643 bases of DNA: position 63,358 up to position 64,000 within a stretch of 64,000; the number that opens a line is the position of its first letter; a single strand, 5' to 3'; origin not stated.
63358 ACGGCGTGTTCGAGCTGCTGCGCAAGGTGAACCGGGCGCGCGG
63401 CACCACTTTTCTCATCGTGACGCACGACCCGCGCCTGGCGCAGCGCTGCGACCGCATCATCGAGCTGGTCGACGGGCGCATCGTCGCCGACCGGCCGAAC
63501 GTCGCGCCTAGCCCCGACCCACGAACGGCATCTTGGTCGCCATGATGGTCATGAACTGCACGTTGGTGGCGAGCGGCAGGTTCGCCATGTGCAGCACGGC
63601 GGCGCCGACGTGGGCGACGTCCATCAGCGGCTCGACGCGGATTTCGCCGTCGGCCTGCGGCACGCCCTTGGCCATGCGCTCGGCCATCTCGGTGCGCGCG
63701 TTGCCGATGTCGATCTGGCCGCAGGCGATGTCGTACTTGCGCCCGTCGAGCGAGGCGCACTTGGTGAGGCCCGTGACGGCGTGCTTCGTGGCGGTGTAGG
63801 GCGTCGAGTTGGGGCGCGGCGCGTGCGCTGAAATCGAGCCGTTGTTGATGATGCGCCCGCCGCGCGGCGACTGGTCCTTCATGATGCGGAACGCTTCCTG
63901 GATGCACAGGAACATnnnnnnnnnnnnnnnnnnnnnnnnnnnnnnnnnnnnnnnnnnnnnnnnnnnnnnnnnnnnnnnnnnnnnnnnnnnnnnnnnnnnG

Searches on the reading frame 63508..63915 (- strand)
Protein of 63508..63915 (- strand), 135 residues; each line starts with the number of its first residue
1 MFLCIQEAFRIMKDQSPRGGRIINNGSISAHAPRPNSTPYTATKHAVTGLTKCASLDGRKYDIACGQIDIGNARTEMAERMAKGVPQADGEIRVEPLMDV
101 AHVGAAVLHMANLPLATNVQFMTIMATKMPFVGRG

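Call 80: search_protein_families(library=pfam, proteins=[window:63508-63915:-], max_evalue=0.001)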
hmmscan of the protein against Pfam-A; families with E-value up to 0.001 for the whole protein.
window:63508-63915:- (135 aa): 2 families
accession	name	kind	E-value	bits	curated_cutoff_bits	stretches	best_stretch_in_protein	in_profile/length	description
PF00106.31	adh_short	-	1.5e-14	54.4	26.6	1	1-81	112-190/195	short chain dehydrogenase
PF13561.12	adh_short_C2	-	7.5e-11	42.5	27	1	2-111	109-217/236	Enoyl-(Acyl carrier protein) reductase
